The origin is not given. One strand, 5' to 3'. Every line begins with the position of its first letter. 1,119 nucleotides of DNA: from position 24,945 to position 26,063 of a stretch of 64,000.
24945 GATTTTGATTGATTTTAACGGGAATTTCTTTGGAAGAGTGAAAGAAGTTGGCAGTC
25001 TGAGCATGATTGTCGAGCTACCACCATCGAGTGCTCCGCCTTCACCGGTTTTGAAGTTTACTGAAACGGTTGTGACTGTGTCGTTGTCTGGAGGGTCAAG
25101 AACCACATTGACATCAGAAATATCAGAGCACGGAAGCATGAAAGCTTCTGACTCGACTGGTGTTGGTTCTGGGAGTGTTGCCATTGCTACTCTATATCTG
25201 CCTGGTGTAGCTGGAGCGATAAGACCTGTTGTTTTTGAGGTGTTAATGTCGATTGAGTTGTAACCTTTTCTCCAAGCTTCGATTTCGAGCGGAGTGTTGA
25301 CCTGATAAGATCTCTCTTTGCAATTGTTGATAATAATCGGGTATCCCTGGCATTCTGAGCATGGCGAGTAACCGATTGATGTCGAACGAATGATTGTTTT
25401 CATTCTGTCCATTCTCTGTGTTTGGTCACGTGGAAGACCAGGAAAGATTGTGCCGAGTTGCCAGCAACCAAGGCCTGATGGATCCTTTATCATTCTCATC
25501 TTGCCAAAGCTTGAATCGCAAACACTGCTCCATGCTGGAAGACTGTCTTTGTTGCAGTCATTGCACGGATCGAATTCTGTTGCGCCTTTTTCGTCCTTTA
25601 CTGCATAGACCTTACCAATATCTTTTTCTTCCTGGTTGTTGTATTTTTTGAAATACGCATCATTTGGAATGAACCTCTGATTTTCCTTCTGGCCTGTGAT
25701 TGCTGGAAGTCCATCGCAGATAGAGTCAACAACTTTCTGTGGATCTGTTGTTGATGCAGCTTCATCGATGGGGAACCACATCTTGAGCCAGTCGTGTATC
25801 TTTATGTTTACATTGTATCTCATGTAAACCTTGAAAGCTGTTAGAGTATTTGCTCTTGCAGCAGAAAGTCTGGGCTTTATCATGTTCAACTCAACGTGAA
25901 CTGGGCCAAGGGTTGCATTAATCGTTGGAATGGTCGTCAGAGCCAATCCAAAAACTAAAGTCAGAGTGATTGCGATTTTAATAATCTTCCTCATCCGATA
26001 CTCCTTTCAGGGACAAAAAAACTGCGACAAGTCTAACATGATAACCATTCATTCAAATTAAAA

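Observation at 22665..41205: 18.5-kb tandem array of six paralogous, Cys-rich secreted surface proteins of an unrecognised family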

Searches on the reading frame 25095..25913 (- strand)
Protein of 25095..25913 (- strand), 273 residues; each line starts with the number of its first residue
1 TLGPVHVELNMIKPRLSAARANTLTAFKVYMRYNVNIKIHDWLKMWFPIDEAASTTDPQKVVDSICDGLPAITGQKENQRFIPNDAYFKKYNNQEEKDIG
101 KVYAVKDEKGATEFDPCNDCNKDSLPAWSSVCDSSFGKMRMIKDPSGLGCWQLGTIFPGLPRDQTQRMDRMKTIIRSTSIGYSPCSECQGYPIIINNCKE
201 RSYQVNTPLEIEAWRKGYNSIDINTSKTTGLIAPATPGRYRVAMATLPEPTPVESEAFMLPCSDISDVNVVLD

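Call 20: predict_structure(alignment_id=A3)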
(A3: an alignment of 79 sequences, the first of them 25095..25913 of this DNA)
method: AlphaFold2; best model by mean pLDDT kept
length: 273 residues; sequences in the alignment: 79
mean_pLDDT: 91.5   pTM: 0.88
mean pLDDT of the five models: 91.5, 91.2, 90.7, 88.4, 88.4
residues with pLDDT >= 90: 207; 70-90: 61; 50-70: 5; < 50: 0
segments of 3 or more residues with pLDDT < 50: none
pLDDT, mean of each block of 10 residues (from residue 1): 92 79 95 93 97 88 94 95 96 95 96 91 88 82 95 97 97 94 81 96 95 80 94 97 96 96 74 74
secondary structure, 60 per line:
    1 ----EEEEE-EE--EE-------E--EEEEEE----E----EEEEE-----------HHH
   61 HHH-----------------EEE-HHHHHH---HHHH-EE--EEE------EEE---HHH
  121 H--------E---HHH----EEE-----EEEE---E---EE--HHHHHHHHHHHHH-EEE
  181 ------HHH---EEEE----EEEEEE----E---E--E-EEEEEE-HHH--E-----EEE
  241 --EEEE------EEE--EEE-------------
elements in order: E5-9 E27-32 E42-46 H58-63 E81-83 H85-90 H94-97 E103-105 E112-114 H118-121 E141-143 E149-152 H164-176 E178-180 E193-196 E201-206 E220-225 E238-240 E243-246 E253-255 E258-260

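Call 22: fold_search(model_id=the predicted structure, library=pdb)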
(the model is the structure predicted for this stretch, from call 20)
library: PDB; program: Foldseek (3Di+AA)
matches with E <= 10: 1118; with E <= 0.001: 0
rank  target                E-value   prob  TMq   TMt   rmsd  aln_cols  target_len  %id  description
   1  5mkd_A                4.0e-02  0.92  0.28  0.53   8.6       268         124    7  Crystal structure of Bacillus subtilis Ywea (released 2017-01-25)
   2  5mkd_D                4.2e-02  0.94  0.29  0.54   8.1       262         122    8  Crystal structure of Bacillus subtilis Ywea (released 2017-01-25)
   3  8beg_B                4.2e-02  0.54  0.25  0.12  17.7       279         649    6  Structure of Ig-like domains from PrgB (released 2022-11-30)
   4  8beg_A                6.3e-02  0.51  0.26  0.13  17.5       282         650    6  Structure of Ig-like domains from PrgB (released 2022-11-30)
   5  6qna_C                6.3e-02  0.03  0.12  0.13  23.4       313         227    8  Structure of bovine anti-RSV hybrid Fab B13HC-B4LC (released 2019-05-29)
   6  4mqs_B                9.9e-02  0.30  0.21  0.35  10.4       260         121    8  Structure of active human M2 muscarinic acetylcholine receptor bound to the agonist iperoxo (released 2013-11-27)
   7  5ocl_F                1.2e-01  0.15  0.17  0.31  15.9       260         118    3  Nanobody-anti-VGLUT nanobody complex (released 2017-07-26)
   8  3asw_A                1.4e-01  0.21  0.21  0.19  10.4       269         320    8  Structural and biochemical characterization of ClfB:ligand interactions (released 2011-05-04)
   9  8wa2_E                1.4e-01  0.04  0.15  0.04  28.2       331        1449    7  cryo-EM structure of native mastigonemes isolated from Chlamydomonas reinhardtii at 3.0 angstrom resolution (released 2024-04-10)
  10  4r7v                  1.5e-01  0.16  0.20  0.30  17.4       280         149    8  Crystal structure of N-lobe of human ARRDC3(1-165) (released 2014-10-01)
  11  6kr0_B                1.6e-01  0.10  0.16  0.18  17.5       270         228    3  Crystal structure of HL homo-diabody (released 2020-08-26)
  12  6qna_H                1.6e-01  0.02  0.11  0.12  23.4       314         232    8  Structure of bovine anti-RSV hybrid Fab B13HC-B4LC (released 2019-05-29)
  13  4ei0_B                1.6e-01  0.30  0.23  0.22  12.1       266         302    4  Crystal structure of a DUF4466 family protein (PARMER_03218) from Parabacteroides merdae ATCC 43184 at 2.00 A resoluti (released 2012-05-30)
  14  4jdz_B                1.6e-01  0.20  0.24  0.16  17.1       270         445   10  Structures of SdrD from Staphylococcus aureus reveal the molecular mechanism of how the cell surface receptors recogni (released 2013-06-19)
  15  8um6_B                1.8e-01  0.28  0.22  0.39  13.8       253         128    6  Structure of copper bound to YcnI W137F (released 2024-02-07)
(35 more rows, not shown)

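Call 30: search_protein_representatives(alignment_id=A4)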
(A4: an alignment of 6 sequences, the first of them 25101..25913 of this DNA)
Query: 6 sequences, 268 profile positions. Proteins with E-value up to 0.001 (for the whole library): 88; up to 1e-10: 51; up to 1e-30: 33. The best 88 are listed.
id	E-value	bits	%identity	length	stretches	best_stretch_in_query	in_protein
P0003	1.1e-135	467.7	-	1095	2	1-267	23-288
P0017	1.3e-122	424.9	-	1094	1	1-268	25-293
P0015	6.4e-113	393.1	-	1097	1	1-267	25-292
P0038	1.7e-110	385.1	-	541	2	1-263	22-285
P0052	1.8e-107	375.2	-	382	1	1-268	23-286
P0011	4.2e-107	374.0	-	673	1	1-268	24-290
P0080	5.6e-105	367.0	-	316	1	1-267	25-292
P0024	1.1e-104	366.1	-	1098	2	1-267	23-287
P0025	1.6e-100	352.4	-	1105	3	1-264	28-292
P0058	4.4e-100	351.0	-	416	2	2-263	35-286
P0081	8.0e-98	343.6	-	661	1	1-267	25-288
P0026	1.2e-97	343.0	-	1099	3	2-266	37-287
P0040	1.4e-94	333.0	-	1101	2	2-266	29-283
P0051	5.4e-89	314.6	-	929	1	1-264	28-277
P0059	2.1e-86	306.1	-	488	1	2-266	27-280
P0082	1.3e-80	287.2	-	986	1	16-264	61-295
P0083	2.4e-74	266.6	-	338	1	1-267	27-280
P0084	3.7e-70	252.9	-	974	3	2-264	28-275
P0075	3.8e-62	226.6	-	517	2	127-263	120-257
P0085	5.4e-53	196.6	-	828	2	149-264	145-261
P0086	1.6e-47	178.6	-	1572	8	153-253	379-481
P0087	7.5e-46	173.2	-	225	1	1-205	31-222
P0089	1.4e-37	146.0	-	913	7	153-252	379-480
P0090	3.0e-35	138.4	-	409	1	18-264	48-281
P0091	8.5e-34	133.6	-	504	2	151-263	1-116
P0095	2.8e-21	92.6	-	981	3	155-263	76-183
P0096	8.3e-21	91.1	-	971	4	148-262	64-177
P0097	2.5e-17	79.6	-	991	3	152-246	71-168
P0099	7.4e-17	78.1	-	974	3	155-255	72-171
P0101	2.8e-15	72.9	-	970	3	149-262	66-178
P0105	1.7e-13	67.1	-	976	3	152-264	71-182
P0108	2.0e-11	60.3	-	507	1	141-261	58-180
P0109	4.7e-11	59.1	-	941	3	152-250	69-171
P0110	2.3e-10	56.8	-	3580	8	220-260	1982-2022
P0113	5.5e-10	55.6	-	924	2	152-252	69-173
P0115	1.2e-09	54.4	-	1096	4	146-249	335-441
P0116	1.9e-09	53.8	-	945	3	154-260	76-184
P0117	2.2e-09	53.6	-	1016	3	165-255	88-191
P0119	7.9e-09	51.8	-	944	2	153-253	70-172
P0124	1.1e-07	48.0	-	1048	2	149-248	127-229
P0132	5.6e-06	42.4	-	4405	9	223-267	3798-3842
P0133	5.9e-06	42.4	-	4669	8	216-257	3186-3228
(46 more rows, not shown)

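Call 31: search_protein_families(library=pfam, proteins=[P0086, P0095, P0096, P0097, P0101, P0115, P0085, P0108, P0124], max_evalue=0.001)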
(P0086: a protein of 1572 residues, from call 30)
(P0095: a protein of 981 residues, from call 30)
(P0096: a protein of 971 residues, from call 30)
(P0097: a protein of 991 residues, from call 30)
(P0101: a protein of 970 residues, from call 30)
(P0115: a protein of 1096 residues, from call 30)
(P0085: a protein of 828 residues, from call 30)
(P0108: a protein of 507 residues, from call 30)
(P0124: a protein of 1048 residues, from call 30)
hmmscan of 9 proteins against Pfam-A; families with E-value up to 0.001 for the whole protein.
P0086 (1572 aa): 2 families
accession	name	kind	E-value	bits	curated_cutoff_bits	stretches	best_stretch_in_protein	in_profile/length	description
PF07833.16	Cu_amine_oxidN1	-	1.7e-32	112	24.2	2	1444-1554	2-107/108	Copper amine oxidase N-terminal domain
PF09136.16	Glucodextran_B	-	5.9e-08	33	27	1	1247-1343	1-82/83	Glucodextranase, domain B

P0095 (981 aa): 4 families
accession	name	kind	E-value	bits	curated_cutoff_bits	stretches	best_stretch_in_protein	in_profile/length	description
PF07833.16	Cu_amine_oxidN1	-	2.2e-29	102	24.2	2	909-975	42-108/108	Copper amine oxidase N-terminal domain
PF09136.16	Glucodextran_B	-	1.9e-17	63.4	27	2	769-844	1-76/83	Glucodextranase, domain B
PF19077.6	Big_13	-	3.4e-07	31.1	27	0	719-762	51-98/102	Bacterial Ig-like domain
PF17936.7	Big_6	-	0.00021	21.9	27.6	0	784-841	12-74/83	Bacterial Ig domain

P0096 (971 aa): 3 families
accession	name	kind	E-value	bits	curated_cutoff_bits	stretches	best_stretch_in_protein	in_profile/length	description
PF07833.16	Cu_amine_oxidN1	-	5.1e-35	120.1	24.2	2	901-966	43-108/108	Copper amine oxidase N-terminal domain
PF09136.16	Glucodextran_B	-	6.1e-09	36.1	27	1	700-757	30-82/83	Glucodextranase, domain B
PF19077.6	Big_13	-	2.1e-06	28.6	27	1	695-758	35-102/102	Bacterial Ig-like domain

P0097 (991 aa): 2 families
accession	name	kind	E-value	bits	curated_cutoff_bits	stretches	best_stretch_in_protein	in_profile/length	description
PF07833.16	Cu_amine_oxidN1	-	1.5e-33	115.4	24.2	2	920-985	43-108/108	Copper amine oxidase N-terminal domain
PF09136.16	Glucodextran_B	-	1.8e-11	44.2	27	1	781-852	1-73/83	Glucodextranase, domain B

P0101 (970 aa): 2 families
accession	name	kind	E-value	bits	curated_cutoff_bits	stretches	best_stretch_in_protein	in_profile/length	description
PF07833.16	Cu_amine_oxidN1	-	2e-28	98.9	24.2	2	900-964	43-107/108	Copper amine oxidase N-terminal domain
PF09136.16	Glucodextran_B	-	3.1e-08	33.9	27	1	760-812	1-55/83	Glucodextranase, domain B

P0115 (1096 aa): 3 families
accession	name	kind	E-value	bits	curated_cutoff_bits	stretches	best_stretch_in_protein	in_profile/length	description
PF07833.16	Cu_amine_oxidN1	-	4.7e-29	100.9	24.2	2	1026-1092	42-108/108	Copper amine oxidase N-terminal domain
PF09136.16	Glucodextran_B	-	6.8e-15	55.2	27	2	833-881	35-82/83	Glucodextranase, domain B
PF10989.13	DUF2808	-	0.00012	22.5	25.3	0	240-290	88-133/146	Protein of unknown function (DUF2808)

P0085 (828 aa): 1 family
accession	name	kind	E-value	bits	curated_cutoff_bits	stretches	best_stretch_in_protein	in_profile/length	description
PF07833.16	Cu_amine_oxidN1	-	1.7e-21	76.6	24.2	1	724-822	17-108/108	Copper amine oxidase N-terminal domain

P0108 (507 aa): 1 family
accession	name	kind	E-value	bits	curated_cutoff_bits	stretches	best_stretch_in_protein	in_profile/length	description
PF14524.12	Wzt_C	-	0.00046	20.6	30.4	0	258-324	64-130/143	Wzt C-terminal domain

P0124 (1048 aa): 2 families
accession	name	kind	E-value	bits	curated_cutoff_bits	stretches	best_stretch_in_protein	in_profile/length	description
PF07833.16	Cu_amine_oxidN1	-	2.2e-16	60.2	24.2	1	927-1030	13-108/108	Copper amine oxidase N-terminal domain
PF09136.16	Glucodextran_B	-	1e-05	25.8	27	0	778-806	51-79/83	Glucodextranase, domain B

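Call 33: list_cluster_members(proteins=[P0095, P0096, P0097, P0086, P0110, P0115, P0124, P0026, P0035, P0009])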
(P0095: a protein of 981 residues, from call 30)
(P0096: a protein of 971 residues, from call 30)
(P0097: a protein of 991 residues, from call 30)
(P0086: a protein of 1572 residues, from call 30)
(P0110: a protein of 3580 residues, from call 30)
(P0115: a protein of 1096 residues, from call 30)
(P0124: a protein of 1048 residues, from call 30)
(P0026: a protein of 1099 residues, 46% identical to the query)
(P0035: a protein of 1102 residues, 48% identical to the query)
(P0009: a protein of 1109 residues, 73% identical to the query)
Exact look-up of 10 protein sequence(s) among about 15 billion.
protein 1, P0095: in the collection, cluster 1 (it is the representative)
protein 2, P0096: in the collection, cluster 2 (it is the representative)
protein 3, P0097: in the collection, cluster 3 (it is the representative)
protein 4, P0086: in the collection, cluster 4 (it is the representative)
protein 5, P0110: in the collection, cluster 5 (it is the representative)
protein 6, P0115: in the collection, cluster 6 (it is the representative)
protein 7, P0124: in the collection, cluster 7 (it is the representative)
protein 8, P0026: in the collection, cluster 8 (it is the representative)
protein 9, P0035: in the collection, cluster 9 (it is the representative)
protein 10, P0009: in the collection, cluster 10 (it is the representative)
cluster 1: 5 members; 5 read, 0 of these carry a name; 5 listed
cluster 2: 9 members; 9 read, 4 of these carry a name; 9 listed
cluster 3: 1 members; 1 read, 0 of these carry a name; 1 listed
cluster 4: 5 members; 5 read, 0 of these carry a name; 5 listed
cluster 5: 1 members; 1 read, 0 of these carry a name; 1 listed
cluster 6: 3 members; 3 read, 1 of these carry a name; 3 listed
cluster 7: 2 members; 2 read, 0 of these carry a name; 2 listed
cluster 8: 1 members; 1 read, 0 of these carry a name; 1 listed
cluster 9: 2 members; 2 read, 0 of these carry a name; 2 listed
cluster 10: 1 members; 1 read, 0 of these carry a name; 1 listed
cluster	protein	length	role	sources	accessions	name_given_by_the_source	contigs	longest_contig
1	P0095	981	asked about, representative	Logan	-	-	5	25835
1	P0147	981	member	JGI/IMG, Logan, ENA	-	-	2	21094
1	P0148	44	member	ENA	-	-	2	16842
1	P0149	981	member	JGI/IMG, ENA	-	-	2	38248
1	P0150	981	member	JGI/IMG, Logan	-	-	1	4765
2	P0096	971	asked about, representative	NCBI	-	-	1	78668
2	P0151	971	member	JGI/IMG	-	hypothetical protein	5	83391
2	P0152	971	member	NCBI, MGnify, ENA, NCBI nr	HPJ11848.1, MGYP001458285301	MAG TPA: stalk domain-containing protein [Caldisericia bacterium] | CR=1 FL=1 | stalk domain-containing protein [Caldisericia bacterium]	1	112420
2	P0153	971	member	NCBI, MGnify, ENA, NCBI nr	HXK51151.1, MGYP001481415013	MAG TPA: stalk domain-containing protein [Caldisericia bacterium] | FL=1 | stalk domain-containing protein [Caldisericia bacterium]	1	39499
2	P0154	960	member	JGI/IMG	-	hypothetical protein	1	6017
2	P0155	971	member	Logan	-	-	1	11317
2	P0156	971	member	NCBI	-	-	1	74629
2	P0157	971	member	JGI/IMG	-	-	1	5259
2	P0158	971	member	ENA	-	-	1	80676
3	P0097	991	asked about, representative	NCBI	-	-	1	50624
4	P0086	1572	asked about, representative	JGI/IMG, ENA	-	-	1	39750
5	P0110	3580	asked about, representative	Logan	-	-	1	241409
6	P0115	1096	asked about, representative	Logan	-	-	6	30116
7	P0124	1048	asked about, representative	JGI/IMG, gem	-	-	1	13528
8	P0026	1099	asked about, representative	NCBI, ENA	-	-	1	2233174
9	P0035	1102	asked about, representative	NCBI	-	-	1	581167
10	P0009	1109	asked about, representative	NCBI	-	-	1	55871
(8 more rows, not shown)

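Call 34: find_related_loci(query=A4, collection=genome_contigs, flank=10000)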
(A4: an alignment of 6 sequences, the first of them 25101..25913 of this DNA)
Query A4 (271 aa) in genome_contigs; peptide patterns used: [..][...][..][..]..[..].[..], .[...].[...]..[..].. (x = any residue, [..] = any of these).
66 stretches matched a pattern; 9 encode a relative of the query (tblastn E <= 1e-3); 9 distinct loci.
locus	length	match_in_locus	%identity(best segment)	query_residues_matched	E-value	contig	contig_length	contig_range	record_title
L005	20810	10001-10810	84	1-271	1e-162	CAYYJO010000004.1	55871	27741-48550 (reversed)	MAG TPA_asm: uncultured Caldisericales bacterium isolate binchicken_co269_144 genome assembly, contig: NODE_504_length_5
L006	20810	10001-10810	83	1-271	5e-162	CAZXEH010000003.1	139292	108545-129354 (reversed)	MAG TPA_asm: uncultured Caldisericales bacterium isolate binchicken_co20_338 genome assembly, contig: NODE_313_length_13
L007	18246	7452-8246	64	2-268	2e-122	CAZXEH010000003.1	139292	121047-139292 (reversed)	MAG TPA_asm: uncultured Caldisericales bacterium isolate binchicken_co20_338 genome assembly, contig: NODE_313_length_13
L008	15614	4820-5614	61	1-268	4e-114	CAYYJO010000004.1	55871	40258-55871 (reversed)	MAG TPA_asm: uncultured Caldisericales bacterium isolate binchicken_co269_144 genome assembly, contig: NODE_504_length_5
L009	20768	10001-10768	58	2-266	3e-106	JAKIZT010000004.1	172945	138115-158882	MAG: Caldisericales bacterium isolate UR.bin110 NODE_4_length_172945_cov_12.479979, whole genome shotgun sequence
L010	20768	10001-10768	55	2-266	9e-98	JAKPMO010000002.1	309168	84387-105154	MAG: Caldisericota bacterium isolate JPAS_metabat.17 k141_570532, whole genome shotgun sequence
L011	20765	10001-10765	53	2-266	6e-94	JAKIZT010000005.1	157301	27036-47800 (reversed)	MAG: Caldisericales bacterium isolate UR.bin110 NODE_5_length_157301_cov_11.795426, whole genome shotgun sequence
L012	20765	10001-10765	54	2-266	4e-94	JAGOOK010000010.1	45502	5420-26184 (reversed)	MAG: Caldisericia bacterium isolate Go_SlDig_bin_249 Go_SlDig_2104_length_45502_cov_18.131416, whole genome shotgun sequ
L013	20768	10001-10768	58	2-266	3e-106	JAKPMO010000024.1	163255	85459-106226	MAG: Caldisericota bacterium isolate JPAS_metabat.17 k141_488981, whole genome shotgun sequence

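Call 68: fold_search(model_id=the predicted structure, library=viral)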
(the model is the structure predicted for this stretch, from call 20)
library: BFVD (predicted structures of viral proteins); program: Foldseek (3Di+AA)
matches with E <= 10: 310; with E <= 0.001: 0
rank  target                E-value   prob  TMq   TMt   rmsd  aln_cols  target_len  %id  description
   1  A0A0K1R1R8            6.9e-02  0.13  0.18  0.13  16.5       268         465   10  Envelope glycoprotein E [Testudinid alphaherpesvirus 3]
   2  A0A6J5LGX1            2.3e-01  0.02  0.13  0.07  24.1       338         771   10  Uncharacterized protein [uncultured Caudovirales phage]
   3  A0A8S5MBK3            4.0e-01  0.15  0.22  0.12  10.0       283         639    8  Uncharacterized protein [Podoviridae sp. ct53O25]
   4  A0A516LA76            4.0e-01  0.06  0.19  0.08  18.9       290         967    6  (no name in the UniProt tables at hand)
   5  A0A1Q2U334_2          4.0e-01  0.01  0.10  0.05  25.7       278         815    9  Big-1 domain-containing protein [Vibrio phage pTD1]
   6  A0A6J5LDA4            4.5e-01  0.03  0.13  0.07  18.0       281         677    8  SprB repeat [uncultured Caudovirales phage]
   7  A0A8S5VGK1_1          5.4e-01  0.01  0.08  0.03  24.9       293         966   10  Uncharacterized protein [Myoviridae sp. ctkfK18]
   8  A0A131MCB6            5.7e-01  0.03  0.14  0.12  18.5       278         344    9  Coat protein (Fragment) [Miers Valley soil virophage]
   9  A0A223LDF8            6.3e-01  0.01  0.10  0.09  20.0       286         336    6  Uncharacterized protein [Bacillus phage PBS1]
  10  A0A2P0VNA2            7.1e-01  0.02  0.16  0.07  24.0       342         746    8  Uncharacterized protein [Tetraselmis virus 1]
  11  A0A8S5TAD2            7.5e-01  0.06  0.12  0.17   6.1        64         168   14  BppU domain protein [Siphoviridae sp. ct0Wl9]
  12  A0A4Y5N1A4            8.0e-01  0.01  0.08  0.05  31.6       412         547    9  Tail fibers protein [Lactococcus phage CHPC971]
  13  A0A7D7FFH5            8.9e-01  0.04  0.10  0.21  15.2        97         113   11  (no name in the UniProt tables at hand)
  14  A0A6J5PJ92            8.9e-01  0.01  0.10  0.06  24.6       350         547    7  Uncharacterized protein [uncultured Caudovirales phage]
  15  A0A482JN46            9.5e-01  0.03  0.12  0.06  17.4       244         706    6  Minor tail protein [Gordonia phage BrutonGaster]
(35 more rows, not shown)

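Call 75: list_cluster_members(proteins=[P0099, P0101, P0105, P0109, P0113, P0116, P0117, P0119, P0132, P0133])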
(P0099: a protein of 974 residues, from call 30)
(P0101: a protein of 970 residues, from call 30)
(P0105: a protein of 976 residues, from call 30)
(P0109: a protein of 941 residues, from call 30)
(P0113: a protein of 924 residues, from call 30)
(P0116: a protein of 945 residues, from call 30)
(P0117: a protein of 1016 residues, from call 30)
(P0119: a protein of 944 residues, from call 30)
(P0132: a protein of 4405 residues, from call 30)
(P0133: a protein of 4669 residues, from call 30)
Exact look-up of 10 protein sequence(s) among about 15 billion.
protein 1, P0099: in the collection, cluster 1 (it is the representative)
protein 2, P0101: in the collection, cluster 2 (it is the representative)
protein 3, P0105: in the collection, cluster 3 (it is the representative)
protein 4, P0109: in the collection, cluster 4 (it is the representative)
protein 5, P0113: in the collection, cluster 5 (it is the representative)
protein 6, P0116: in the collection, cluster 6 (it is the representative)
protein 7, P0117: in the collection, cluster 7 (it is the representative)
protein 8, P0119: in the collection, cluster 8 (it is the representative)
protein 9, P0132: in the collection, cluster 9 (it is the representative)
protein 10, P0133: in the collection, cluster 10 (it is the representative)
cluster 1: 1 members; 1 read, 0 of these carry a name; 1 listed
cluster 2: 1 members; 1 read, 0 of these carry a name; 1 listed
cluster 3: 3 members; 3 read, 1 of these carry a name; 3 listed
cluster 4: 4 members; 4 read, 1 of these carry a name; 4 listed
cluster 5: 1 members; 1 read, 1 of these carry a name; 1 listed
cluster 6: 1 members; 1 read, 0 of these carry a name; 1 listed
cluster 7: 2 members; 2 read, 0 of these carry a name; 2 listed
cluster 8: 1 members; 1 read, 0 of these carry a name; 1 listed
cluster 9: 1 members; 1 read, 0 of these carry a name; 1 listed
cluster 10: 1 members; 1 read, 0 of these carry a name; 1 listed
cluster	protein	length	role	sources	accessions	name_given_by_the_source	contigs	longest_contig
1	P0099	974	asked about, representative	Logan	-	-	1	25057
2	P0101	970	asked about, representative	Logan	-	-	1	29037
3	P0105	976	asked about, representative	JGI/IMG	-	hypothetical protein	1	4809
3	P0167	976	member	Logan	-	-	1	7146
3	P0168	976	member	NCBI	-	-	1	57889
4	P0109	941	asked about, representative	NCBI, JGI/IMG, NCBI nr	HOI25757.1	MAG TPA: stalk domain-containing protein [Caldisericia bacterium] | stalk domain-containing protein [Caldisericia bacterium]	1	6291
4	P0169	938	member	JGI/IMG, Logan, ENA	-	-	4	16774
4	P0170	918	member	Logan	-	-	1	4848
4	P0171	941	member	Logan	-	-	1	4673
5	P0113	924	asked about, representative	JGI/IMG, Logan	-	hypothetical protein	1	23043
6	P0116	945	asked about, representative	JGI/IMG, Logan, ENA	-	-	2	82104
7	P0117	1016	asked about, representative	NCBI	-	-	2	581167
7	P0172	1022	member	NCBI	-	-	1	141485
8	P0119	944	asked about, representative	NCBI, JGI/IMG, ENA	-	-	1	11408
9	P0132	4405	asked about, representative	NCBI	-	-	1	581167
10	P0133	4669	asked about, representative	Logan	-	-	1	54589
